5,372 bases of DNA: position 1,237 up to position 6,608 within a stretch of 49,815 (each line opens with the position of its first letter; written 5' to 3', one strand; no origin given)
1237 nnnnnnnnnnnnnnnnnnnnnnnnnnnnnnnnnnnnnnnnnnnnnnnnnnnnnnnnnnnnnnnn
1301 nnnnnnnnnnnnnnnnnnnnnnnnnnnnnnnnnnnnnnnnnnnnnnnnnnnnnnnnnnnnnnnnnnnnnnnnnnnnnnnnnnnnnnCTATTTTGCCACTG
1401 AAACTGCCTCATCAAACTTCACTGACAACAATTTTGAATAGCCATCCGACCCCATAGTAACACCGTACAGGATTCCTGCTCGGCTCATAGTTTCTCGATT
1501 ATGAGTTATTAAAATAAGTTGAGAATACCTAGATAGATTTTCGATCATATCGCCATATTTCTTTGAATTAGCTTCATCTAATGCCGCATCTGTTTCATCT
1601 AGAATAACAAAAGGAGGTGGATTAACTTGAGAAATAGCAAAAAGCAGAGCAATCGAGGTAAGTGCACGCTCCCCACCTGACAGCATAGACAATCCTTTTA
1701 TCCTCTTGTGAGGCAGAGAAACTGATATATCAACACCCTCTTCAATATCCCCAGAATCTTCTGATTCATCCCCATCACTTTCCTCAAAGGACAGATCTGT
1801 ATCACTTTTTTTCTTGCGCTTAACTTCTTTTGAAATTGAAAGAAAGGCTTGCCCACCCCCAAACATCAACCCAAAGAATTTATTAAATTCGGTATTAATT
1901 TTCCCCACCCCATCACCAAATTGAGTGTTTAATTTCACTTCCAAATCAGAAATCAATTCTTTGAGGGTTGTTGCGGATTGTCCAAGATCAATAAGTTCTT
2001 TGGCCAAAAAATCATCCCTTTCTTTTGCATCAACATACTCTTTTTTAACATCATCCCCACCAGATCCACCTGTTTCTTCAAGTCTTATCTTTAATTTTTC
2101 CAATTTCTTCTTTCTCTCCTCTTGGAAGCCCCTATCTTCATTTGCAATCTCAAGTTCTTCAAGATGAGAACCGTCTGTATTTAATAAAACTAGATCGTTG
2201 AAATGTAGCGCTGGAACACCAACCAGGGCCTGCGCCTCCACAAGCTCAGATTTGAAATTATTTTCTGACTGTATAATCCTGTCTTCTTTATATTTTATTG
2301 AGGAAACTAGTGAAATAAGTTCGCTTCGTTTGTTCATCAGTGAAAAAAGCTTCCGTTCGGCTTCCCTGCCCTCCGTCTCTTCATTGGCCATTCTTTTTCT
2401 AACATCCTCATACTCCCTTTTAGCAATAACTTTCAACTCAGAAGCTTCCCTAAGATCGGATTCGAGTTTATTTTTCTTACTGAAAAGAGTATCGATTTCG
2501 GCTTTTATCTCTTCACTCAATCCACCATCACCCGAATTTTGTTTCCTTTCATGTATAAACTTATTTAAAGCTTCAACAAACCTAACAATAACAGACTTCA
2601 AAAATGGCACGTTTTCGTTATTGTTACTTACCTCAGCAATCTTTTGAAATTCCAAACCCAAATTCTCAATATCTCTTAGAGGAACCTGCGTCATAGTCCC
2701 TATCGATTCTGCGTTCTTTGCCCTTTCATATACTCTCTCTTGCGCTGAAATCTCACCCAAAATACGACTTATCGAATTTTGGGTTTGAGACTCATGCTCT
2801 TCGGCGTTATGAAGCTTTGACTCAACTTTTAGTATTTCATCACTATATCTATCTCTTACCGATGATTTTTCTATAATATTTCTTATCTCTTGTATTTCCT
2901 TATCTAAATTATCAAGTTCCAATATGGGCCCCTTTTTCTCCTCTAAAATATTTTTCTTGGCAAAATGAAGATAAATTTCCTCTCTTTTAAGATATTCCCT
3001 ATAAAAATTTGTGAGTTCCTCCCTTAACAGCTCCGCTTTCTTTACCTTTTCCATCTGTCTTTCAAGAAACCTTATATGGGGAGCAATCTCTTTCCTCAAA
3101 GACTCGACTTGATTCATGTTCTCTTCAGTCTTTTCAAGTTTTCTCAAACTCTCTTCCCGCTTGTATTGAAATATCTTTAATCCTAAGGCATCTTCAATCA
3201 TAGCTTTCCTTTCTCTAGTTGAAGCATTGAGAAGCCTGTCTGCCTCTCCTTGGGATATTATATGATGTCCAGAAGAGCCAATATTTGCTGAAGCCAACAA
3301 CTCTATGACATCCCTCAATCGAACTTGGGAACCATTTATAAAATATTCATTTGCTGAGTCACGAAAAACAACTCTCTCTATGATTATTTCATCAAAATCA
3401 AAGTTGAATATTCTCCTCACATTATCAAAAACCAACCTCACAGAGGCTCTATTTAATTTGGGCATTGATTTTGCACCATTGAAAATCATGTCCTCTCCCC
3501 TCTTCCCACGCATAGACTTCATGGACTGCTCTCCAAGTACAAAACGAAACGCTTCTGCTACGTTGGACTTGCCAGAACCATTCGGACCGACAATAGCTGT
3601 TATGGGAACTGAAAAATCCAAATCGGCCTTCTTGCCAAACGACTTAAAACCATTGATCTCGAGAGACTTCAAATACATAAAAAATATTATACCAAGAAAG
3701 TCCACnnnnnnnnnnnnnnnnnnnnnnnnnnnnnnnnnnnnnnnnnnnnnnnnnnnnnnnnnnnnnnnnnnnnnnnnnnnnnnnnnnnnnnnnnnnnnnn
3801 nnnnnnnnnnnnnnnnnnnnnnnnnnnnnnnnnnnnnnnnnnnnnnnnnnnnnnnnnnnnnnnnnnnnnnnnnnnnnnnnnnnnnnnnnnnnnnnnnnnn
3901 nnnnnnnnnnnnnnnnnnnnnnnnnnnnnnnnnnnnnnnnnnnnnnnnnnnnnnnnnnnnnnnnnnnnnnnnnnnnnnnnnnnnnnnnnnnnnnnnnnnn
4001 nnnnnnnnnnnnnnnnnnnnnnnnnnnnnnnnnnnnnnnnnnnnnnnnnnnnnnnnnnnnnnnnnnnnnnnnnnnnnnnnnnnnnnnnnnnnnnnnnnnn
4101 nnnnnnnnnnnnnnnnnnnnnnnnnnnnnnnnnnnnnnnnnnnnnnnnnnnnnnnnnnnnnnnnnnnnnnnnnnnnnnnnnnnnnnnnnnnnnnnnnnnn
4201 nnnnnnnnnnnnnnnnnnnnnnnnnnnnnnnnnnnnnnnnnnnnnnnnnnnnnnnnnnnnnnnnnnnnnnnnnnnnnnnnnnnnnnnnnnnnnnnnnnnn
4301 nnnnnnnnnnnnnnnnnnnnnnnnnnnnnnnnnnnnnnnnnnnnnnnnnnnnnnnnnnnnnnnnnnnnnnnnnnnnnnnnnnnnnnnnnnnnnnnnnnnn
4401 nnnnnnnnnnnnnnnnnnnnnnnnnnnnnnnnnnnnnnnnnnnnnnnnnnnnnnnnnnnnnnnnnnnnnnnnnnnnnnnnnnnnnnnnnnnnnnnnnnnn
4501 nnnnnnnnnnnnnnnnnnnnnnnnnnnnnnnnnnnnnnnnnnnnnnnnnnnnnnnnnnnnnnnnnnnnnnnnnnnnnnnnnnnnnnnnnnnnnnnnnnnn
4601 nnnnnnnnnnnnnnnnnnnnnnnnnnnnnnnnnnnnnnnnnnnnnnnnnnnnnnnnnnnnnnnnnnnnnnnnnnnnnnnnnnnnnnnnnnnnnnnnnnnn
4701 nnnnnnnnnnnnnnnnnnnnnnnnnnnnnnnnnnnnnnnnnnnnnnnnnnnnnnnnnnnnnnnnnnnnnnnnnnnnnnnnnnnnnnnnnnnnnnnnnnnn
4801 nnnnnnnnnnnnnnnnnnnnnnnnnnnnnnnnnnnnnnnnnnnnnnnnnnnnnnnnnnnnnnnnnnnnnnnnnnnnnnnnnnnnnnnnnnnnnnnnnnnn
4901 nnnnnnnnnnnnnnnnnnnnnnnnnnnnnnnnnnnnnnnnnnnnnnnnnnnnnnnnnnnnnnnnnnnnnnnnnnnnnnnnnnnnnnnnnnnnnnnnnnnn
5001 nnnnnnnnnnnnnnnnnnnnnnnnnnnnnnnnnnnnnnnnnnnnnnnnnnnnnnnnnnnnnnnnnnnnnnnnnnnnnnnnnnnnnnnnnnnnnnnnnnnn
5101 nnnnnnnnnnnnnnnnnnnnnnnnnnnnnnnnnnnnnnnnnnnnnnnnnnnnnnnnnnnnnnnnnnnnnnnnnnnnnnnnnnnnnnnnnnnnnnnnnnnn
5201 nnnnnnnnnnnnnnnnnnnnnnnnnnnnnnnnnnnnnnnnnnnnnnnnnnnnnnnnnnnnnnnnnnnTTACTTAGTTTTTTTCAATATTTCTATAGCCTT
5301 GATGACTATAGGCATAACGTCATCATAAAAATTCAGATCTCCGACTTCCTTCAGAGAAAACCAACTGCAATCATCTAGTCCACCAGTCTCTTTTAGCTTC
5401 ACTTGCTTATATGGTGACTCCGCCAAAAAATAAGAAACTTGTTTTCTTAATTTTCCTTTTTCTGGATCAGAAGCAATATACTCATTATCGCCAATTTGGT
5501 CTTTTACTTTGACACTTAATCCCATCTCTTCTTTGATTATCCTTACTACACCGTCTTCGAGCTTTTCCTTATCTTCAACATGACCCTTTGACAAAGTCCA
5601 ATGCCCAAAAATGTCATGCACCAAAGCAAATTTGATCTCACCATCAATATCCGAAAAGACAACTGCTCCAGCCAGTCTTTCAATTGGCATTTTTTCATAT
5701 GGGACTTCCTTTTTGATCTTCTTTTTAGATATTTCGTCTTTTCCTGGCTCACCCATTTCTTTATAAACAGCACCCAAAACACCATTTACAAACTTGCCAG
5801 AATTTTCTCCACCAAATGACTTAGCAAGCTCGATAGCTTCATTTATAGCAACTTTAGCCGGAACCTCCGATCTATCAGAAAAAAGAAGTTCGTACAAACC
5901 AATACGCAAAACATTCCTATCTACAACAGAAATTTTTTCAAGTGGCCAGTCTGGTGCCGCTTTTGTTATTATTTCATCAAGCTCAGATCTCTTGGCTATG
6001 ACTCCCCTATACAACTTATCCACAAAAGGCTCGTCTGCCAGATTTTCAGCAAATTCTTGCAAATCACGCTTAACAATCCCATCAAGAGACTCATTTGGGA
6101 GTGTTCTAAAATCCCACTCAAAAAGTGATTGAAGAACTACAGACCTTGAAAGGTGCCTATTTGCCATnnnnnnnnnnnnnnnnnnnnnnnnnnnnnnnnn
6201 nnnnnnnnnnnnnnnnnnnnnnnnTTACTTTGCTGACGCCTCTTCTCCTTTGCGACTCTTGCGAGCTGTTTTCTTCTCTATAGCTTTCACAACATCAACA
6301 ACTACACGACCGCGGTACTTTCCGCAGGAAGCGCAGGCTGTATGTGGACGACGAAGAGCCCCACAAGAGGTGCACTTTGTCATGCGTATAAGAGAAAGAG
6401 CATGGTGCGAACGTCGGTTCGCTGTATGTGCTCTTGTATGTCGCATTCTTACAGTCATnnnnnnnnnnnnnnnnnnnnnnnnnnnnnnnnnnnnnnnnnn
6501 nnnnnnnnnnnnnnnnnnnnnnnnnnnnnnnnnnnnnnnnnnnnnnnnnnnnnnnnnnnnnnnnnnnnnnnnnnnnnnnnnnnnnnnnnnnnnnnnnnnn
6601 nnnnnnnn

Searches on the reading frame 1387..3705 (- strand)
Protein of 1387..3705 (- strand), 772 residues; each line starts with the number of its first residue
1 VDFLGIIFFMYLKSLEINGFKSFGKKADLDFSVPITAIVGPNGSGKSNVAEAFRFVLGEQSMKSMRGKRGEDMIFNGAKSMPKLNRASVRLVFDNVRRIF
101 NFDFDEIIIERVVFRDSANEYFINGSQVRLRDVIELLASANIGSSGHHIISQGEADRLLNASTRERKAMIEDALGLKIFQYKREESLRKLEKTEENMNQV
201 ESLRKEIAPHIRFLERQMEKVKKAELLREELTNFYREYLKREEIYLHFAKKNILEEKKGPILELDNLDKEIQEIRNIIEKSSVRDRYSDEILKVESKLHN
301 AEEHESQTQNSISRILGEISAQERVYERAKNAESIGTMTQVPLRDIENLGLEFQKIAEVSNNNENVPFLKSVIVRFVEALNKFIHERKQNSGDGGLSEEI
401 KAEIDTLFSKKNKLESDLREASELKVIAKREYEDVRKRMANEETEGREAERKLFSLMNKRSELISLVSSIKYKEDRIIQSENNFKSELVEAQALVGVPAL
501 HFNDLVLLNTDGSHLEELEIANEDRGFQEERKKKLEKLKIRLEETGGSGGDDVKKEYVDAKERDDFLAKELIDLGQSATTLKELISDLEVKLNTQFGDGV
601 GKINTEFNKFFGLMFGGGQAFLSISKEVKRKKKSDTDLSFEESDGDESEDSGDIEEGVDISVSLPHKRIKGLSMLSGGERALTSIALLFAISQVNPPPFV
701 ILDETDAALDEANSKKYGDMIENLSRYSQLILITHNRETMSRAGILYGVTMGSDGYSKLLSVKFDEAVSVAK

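Call 30: search_protein_families(library=pfam, proteins=[window:1387-3705:-], max_evalue=0.01)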
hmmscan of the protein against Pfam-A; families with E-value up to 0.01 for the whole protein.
window:1387-3705:- (772 aa): 6 families
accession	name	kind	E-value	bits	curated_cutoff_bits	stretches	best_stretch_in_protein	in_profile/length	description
PF02463.25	SMC_N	-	8.7e-66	221.9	40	1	11-757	1-219/220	RecF/RecN/SMC N terminal domain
PF13476.12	AAA_23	-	3.4e-15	57.6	27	1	14-275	1-197/201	AAA domain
PF13304.12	AAA_21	-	4.5e-09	37.2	27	1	35-114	1-72/304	AAA domain, putative AbiEii toxin, Type IV TA system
PF13175.12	AAA_15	-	2.9e-08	34.2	32.1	1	10-381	1-202/374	AAA ATPase domain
PF00005.33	ABC_tran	-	7e-06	27.1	25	0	35-59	13-37/137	ABC transporter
PF13555.12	AAA_29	-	0.0014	18.8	27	1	13-57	2-46/61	P-loop containing region of AAA domain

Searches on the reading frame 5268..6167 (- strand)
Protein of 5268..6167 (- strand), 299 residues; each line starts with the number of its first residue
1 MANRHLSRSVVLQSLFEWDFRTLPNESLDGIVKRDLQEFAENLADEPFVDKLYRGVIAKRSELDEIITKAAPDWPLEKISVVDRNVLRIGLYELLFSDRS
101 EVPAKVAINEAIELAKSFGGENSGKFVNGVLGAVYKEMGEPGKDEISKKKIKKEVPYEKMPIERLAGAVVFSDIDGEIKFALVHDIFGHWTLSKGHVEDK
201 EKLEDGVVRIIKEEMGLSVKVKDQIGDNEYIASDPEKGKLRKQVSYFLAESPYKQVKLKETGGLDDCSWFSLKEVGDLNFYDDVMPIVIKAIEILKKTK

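Call 8: search_protein_families(library=pfam, proteins=[window:5268-6167:-], max_evalue=1)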
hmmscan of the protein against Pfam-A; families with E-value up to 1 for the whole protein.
window:5268-6167:- (299 aa): 4 families
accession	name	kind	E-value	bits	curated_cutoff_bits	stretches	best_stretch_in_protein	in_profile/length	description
PF01029.23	NusB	-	2.8e-35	122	23.1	1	7-136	3-133/133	NusB family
PF00293.34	NUDIX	-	8.1e-13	49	21.1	1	171-275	10-118/134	NUDIX domain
PF09585.15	Lin0512_fam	-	0.028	14.9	23.4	0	137-169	56-88/114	Conserved hypothetical protein (Lin0512_fam)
PF22327.2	Nudt16-like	-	0.048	14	27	1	189-250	34-93/161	U8 snoRNA-decapping enzyme-like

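Call 40: find_related_loci(query=window:5271-6167:-, collection=genome_contigs, flank=6000)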
Query window:5271-6167:- (299 aa) in genome_contigs; peptide patterns used: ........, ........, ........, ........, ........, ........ (x = any residue, [..] = any of these).
599 stretches matched a pattern (row limit reached: there are more); 541 encode a relative of the query (tblastn E <= 1e-3); the best 80 are kept; 80 distinct loci.
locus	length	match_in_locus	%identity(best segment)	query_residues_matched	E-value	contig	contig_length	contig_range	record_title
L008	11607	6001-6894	68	1-297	3e-137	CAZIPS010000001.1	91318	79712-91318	MAG TPA_asm: uncultured Candidatus Saccharibacteria bacterium isolate SRP133034_co1_49 genome assembly, contig: NODE_104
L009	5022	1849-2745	65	1-299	1e-132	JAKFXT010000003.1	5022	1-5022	MAG: Patescibacteria group bacterium isolate ND4_Bin_14 ND4_0001173, whole genome shotgun sequence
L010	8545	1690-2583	65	1-297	6e-131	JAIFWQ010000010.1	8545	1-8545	MAG: Candidatus Parcubacteria bacterium isolate viral-cat_56_12 PAFVLPS_2018_scaffold_40591, whole genome shotgun sequen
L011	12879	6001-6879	66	1-295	6e-131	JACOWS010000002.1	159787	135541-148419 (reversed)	MAG: Patescibacteria group bacterium isolate NC_groundwater_132_Ag_S-0.1um_53_12 S4_GD2017_2_S1_scaffold_79, whole genom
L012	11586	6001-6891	65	1-297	5e-130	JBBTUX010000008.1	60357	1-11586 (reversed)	MAG: Patescibacteria group bacterium isolate H41-bin038_1 H41_bin038_1_000000000008, whole genome shotgun sequence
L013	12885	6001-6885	65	1-297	4e-130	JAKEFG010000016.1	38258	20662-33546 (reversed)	MAG: Candidatus Wolfebacteria bacterium isolate PMV_2.61 PMV_2.61.k101_1675682, whole genome shotgun sequence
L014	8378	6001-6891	64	1-297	1e-129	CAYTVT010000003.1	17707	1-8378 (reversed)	MAG TPA_asm: uncultured Candidatus Saccharibacteria bacterium isolate ERP013524_co1_14 genome assembly, contig: NODE_535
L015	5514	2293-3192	62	1-297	9e-130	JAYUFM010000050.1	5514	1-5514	MAG: bacterium isolate GFS_7744 GFS_7744_49, whole genome shotgun sequence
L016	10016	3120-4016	65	1-299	3e-129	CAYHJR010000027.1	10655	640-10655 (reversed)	MAG TPA_asm: uncultured Candidatus Saccharibacteria bacterium isolate ERP119705_co13_491 genome assembly, contig: NODE_7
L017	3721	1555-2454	60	1-297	2e-131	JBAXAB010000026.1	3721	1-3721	MAG: bacterium isolate ELA130 MAG130_26, whole genome shotgun sequence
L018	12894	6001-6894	63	1-298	4e-128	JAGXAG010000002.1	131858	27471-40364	MAG: Patescibacteria group bacterium isolate REEB71 contig-150_76, whole genome shotgun sequence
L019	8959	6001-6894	64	1-297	5e-128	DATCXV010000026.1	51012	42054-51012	MAG TPA_asm: Candidatus Paceibacterota bacterium isolate SMAG_U7448 k141_1301, whole genome shotgun sequence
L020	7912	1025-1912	64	1-295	6e-128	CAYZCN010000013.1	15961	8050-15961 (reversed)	MAG TPA_asm: uncultured Candidatus Saccharibacteria bacterium isolate binchicken_co46_16 genome assembly, contig: NODE_6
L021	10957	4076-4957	63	1-295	1e-127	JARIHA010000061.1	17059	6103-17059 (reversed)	MAG: Candidatus Taylorbacteria bacterium isolate CullarsAll.DT.40 k141_878789, whole genome shotgun sequence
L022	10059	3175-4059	63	1-297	9e-127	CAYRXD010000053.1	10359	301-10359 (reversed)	MAG TPA_asm: uncultured Candidatus Saccharibacteria bacterium isolate binchicken_co125_168 genome assembly, contig: NODE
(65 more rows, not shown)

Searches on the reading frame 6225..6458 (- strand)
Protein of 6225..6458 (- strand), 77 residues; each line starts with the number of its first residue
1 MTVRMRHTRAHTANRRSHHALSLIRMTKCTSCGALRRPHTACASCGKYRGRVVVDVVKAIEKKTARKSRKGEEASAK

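Call 8: search_protein_families(library=pfam, proteins=[window:6225-6458:-], max_evalue=1)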
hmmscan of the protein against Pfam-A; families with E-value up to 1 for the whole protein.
window:6225-6458:- (77 aa): 6 families
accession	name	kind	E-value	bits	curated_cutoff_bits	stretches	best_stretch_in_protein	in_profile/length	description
PF01783.29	Ribosomal_L32p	-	1.4e-12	48.1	21.3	1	6-55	6-55/56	Ribosomal L32p protein family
PF13248.11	Zn_ribbon_3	-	0.0072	16.2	27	1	26-47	2-24/26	zinc-ribbon domain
PF12172.15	zf-ChsH2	-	0.014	15.6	23.2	1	25-46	10-32/37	ChsH2, rubredoxin-like zinc ribbon domain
PF04528.19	Adeno_E4_34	-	0.047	13.8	27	1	26-69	81-122/146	Adenovirus early E4 34 kDa protein conserved region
PF23458.2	DUF7130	-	0.16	12.4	35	1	7-51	33-82/89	Domain of unknown function (DUF7130)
PF17848.7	Zn_ribbon_ACC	-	0.67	10.6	24.5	0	27-35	2-10/26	Acetyl-CoA carboxylase zinc finger domain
